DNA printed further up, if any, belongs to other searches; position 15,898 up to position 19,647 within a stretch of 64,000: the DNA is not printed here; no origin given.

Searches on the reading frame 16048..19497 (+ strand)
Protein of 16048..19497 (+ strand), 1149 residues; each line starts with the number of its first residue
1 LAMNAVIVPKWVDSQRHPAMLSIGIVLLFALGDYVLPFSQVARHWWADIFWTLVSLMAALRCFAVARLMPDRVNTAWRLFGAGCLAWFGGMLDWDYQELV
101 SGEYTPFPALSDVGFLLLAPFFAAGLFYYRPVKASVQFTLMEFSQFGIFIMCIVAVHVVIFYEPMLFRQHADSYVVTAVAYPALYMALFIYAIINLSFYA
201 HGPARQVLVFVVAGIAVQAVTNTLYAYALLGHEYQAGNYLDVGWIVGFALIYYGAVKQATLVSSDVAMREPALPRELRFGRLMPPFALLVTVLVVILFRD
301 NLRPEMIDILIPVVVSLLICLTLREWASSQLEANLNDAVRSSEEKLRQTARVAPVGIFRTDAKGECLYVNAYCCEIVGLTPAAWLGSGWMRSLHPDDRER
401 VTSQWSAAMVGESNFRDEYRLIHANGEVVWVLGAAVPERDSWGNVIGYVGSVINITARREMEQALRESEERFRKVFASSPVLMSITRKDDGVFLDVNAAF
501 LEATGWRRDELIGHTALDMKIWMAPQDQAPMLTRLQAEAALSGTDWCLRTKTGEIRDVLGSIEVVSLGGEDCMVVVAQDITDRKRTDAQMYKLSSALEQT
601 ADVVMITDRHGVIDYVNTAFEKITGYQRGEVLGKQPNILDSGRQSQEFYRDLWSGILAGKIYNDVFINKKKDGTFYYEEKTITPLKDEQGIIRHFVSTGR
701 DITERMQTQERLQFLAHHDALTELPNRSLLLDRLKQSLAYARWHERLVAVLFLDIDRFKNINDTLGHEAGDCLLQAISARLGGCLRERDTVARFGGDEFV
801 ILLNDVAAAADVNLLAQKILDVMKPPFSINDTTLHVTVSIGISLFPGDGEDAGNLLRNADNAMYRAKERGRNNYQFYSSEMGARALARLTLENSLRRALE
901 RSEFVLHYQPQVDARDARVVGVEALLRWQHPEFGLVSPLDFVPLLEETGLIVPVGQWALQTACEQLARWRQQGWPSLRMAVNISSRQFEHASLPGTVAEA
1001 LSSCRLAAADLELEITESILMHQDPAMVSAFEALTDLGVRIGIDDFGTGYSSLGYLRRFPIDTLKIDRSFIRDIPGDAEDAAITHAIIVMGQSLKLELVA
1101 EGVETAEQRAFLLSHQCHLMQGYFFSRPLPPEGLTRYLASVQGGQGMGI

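Call 20: search_protein_families(library=pfam, proteins=[window:16048-19497:+], max_evalue=0.0001)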
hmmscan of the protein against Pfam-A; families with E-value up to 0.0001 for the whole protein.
window:16048-19497:+ (1149 aa): 7 families
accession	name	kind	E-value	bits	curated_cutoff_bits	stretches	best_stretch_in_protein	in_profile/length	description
PF00563.25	EAL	-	1.4e-74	250.9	31.3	1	893-1128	2-236/236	EAL domain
PF00990.26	GGDEF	-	1e-52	178.6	23.8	1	716-873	1-161/161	Diguanylate cyclase, GGDEF domain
PF00989.32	PAS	-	3.3e-41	140.3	22.6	3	593-702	3-113/113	PAS fold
PF08448.16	PAS_4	-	1.6e-35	122.1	23.1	2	353-460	4-110/110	PAS fold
PF13426.13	PAS_9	-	8.8e-31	106.7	27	2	603-704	3-103/103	PAS domain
PF08447.18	PAS_3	-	2.5e-30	105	25.6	1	367-451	2-88/89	PAS fold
PF13188.13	PAS_8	-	2.6e-20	72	21.8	1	470-515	1-45/65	PAS domain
